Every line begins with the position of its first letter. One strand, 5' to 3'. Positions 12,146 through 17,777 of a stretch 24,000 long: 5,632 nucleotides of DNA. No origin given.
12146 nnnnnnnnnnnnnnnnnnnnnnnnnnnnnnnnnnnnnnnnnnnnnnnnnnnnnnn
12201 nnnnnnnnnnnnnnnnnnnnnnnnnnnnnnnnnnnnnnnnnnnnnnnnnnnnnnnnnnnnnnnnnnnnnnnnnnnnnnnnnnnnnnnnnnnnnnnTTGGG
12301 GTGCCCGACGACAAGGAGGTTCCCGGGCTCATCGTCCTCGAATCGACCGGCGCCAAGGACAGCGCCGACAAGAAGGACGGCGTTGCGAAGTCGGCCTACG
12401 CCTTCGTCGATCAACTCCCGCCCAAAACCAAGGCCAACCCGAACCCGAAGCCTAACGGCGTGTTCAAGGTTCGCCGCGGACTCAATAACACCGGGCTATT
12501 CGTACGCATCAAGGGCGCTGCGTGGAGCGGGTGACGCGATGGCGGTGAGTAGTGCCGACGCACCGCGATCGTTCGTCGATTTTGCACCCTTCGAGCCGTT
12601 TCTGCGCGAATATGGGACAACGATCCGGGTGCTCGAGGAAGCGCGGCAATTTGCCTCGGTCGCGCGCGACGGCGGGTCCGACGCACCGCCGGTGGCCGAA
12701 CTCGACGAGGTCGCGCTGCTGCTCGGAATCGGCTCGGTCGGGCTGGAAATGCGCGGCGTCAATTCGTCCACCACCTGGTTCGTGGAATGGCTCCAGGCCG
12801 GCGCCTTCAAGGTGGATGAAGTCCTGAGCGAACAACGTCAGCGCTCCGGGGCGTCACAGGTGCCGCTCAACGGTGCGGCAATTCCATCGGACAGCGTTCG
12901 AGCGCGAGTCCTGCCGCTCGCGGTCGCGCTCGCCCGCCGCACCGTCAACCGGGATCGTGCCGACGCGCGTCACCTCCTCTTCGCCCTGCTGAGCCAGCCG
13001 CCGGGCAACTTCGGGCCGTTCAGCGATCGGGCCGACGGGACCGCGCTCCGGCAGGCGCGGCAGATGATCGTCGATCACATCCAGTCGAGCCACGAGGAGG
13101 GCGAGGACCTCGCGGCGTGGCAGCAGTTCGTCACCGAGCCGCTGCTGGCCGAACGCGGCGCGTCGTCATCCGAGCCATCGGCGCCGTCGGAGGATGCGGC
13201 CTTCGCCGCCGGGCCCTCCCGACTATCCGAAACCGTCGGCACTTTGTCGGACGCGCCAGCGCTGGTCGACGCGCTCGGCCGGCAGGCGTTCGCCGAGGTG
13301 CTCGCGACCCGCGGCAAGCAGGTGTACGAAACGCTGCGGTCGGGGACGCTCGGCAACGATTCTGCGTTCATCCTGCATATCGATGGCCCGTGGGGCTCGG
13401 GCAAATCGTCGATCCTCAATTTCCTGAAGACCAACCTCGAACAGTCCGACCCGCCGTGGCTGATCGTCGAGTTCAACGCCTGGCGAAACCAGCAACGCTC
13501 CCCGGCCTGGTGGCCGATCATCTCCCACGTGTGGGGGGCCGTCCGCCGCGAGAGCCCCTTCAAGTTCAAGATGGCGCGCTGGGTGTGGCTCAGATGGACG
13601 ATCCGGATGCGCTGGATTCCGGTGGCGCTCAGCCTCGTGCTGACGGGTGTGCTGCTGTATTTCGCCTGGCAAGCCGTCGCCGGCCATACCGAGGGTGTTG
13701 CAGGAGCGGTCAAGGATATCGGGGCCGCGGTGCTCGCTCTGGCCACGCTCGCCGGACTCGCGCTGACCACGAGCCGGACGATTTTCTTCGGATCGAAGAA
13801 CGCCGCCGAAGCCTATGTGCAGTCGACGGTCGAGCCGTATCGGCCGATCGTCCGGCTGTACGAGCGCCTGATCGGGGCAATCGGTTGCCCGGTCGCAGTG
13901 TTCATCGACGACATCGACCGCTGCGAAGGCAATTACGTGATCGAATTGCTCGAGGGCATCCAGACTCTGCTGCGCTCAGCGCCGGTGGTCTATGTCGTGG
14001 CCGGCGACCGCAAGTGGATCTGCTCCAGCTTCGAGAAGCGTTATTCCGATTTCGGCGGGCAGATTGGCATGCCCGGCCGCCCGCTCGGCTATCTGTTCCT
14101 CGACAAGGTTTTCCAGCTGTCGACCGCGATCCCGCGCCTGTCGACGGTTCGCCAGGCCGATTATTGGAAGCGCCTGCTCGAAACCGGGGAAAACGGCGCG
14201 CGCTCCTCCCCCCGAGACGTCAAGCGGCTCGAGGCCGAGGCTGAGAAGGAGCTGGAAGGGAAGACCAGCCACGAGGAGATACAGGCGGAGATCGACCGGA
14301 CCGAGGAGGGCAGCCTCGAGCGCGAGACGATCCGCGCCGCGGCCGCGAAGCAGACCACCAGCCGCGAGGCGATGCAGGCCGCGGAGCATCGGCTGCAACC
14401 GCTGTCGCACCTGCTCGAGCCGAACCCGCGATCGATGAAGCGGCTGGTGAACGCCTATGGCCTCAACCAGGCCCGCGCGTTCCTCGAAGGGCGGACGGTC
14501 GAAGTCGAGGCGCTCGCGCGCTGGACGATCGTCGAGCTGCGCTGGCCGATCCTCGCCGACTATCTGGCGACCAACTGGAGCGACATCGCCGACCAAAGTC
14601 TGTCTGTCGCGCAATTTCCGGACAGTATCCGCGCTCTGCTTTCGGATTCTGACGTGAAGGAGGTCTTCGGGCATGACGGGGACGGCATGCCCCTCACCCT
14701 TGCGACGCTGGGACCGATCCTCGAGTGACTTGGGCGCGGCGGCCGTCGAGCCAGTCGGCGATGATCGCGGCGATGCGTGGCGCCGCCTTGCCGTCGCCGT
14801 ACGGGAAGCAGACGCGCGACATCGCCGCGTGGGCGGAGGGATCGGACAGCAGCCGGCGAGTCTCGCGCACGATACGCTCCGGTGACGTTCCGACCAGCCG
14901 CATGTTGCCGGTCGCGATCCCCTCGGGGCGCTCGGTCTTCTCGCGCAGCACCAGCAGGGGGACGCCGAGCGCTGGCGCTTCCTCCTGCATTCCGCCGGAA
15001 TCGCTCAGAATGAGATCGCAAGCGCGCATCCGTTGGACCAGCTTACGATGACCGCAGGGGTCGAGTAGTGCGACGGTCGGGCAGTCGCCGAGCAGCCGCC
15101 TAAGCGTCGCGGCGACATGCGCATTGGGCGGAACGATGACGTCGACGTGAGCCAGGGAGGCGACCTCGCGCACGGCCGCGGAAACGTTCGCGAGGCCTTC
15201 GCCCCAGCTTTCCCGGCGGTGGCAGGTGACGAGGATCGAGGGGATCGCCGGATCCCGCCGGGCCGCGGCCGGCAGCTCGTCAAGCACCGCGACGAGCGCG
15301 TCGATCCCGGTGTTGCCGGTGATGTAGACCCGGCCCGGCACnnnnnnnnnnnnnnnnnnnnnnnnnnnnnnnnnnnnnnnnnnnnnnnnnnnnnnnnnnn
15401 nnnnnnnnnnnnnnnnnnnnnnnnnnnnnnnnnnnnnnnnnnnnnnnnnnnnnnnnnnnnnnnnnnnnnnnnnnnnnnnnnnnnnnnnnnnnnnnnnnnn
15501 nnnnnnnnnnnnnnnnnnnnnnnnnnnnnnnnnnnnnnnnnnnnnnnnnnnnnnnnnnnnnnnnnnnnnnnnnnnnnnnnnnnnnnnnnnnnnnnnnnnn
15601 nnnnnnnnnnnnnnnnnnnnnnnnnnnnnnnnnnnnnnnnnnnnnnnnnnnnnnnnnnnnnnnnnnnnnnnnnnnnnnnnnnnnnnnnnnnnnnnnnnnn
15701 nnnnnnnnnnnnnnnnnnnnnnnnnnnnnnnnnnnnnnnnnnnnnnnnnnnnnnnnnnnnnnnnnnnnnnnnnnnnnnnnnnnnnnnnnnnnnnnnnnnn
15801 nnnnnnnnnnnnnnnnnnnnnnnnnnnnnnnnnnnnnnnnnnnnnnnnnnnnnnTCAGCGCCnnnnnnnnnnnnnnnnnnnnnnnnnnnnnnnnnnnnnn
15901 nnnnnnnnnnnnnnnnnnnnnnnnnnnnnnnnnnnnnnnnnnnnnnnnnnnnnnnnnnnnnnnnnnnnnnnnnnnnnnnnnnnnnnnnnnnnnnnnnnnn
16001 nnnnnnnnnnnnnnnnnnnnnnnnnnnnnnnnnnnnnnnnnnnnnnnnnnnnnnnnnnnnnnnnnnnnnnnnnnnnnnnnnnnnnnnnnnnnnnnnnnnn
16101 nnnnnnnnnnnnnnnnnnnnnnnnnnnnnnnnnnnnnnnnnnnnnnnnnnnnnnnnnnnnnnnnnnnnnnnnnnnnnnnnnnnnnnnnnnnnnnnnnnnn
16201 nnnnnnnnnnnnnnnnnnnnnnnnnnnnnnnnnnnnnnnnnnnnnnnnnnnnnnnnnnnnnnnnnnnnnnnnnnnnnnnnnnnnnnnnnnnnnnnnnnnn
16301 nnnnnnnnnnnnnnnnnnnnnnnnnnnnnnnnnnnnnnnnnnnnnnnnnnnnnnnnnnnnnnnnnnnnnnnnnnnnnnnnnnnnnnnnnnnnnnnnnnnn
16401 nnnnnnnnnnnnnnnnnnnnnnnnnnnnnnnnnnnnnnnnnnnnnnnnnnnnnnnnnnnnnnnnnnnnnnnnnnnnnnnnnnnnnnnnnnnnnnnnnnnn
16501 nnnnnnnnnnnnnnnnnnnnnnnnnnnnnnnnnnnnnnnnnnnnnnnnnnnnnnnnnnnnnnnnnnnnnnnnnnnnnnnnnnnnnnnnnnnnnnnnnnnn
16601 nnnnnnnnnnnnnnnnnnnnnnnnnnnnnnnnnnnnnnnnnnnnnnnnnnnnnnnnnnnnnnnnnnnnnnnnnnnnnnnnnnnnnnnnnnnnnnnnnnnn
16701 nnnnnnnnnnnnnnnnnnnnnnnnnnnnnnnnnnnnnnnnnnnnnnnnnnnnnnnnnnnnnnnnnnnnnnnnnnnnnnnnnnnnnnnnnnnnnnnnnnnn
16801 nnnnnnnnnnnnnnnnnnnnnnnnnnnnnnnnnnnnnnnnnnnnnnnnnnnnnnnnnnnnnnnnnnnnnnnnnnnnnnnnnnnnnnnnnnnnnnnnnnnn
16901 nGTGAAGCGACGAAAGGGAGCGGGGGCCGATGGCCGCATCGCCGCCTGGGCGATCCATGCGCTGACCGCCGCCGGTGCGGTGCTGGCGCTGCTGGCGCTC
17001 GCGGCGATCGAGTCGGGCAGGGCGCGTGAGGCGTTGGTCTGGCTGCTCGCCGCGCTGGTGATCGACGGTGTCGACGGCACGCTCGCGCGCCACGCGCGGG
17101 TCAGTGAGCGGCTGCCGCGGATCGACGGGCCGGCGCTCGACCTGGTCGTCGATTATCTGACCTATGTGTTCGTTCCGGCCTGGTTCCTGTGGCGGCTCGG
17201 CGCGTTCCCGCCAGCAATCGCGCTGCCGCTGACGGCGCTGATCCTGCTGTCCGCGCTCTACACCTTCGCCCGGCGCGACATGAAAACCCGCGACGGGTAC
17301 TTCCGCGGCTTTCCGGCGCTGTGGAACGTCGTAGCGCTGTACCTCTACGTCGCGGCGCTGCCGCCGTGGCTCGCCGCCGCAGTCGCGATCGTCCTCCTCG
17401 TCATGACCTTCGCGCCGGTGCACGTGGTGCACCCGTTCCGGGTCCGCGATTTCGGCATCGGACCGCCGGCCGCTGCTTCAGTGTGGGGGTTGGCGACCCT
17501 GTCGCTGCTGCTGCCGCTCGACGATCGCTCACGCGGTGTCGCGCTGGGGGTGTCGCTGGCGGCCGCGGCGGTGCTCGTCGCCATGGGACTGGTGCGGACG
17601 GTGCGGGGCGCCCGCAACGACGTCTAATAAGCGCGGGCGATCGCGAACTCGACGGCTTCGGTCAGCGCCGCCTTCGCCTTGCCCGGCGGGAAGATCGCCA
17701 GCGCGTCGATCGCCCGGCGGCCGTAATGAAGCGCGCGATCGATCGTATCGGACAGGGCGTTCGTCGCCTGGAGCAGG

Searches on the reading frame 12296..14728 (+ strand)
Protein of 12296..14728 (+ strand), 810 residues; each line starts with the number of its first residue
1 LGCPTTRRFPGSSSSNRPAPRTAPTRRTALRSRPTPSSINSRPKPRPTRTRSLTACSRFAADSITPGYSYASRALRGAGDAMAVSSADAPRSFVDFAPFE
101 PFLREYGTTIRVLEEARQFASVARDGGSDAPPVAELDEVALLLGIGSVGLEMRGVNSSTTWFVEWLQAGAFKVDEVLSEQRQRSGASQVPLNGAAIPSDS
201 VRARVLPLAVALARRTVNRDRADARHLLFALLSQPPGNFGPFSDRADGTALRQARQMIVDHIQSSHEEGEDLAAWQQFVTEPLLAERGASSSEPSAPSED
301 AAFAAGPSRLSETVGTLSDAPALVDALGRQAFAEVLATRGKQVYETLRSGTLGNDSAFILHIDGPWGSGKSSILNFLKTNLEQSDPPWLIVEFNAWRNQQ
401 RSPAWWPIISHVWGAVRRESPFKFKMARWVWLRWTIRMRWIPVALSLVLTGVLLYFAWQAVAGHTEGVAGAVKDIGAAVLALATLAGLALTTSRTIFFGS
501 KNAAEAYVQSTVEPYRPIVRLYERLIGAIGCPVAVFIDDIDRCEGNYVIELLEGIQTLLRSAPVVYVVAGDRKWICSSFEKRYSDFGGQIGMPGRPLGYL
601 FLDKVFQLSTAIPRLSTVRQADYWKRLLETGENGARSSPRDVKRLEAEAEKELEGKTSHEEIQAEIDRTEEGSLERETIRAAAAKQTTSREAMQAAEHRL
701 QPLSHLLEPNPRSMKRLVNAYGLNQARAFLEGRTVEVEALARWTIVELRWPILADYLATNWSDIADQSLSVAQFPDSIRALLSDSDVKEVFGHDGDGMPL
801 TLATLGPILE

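Call 12: search_protein_families(library=pfam, proteins=[window:12296-14728:+], max_evalue=0.01)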
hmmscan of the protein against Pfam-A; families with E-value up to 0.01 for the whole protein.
window:12296-14728:+ (810 aa): 2 families
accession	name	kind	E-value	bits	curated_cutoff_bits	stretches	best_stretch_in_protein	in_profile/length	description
PF07693.20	KAP_NTPase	-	3.9e-29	102.3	20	1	341-721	6-286/293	KAP family P-loop domain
PF13191.12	AAA_16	-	0.0077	17.2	32.6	0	359-419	26-85/167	AAA ATPase domain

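Call 38: search_protein_families(library=padloc, proteins=[window:12539-14728:+], max_evalue=0.001)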
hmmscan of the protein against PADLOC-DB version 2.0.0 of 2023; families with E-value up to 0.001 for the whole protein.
window:12539-14728:+ (729 aa): 7 families
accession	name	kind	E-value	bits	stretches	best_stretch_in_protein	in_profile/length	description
PDLC02209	QatA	-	3.2e-21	73.6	1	274-678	31-417/646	-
PDLC04959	PDC-S20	-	2.3e-19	68.3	1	244-502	19-238/464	-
PDLC02361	PifA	-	7.3e-18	62.5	1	271-534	35-256/720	PifA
PDLC02210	QatA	-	1.8e-16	57.8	2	441-643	194-378/593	-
PDLC04958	PDC-S20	-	3.1e-11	41.3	1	271-318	23-69/458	-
PDLC04957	PDC-S20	-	6.8e-08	30.4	1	274-317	28-77/446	-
PDLC04956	PDC-S20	-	9.9e-07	26.5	1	281-502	38-232/450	-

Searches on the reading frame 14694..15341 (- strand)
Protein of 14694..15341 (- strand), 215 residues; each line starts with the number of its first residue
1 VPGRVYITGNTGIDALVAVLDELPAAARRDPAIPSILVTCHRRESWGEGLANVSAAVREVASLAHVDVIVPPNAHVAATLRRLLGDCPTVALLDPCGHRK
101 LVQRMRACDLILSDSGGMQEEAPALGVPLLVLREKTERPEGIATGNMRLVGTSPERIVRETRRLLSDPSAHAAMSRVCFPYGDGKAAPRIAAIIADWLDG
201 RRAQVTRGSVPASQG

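Call 13: search_protein_families(library=pfam, proteins=[window:14694-15341:-], max_evalue=0.01)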
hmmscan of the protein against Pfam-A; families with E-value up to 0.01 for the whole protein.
window:14694-15341:- (215 aa): 1 family
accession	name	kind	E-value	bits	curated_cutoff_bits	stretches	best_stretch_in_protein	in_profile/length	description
PF02350.25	Epimerase_2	-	3.5e-48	164.7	30.6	1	2-194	144-346/347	UDP-N-acetylglucosamine 2-epimerase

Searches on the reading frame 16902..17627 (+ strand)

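Call 12: search_protein_families(library=pfam, proteins=[window:16902-17627:+], max_evalue=0.01)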
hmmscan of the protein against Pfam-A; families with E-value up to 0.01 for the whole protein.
window:16902-17627:+ (241 aa): 1 family
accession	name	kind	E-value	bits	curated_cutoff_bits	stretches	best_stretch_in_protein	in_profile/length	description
PF01066.26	CDP-OH_P_transf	-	2.5e-05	25.2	22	1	21-166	7-150/152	CDP-alcohol phosphatidyltransferase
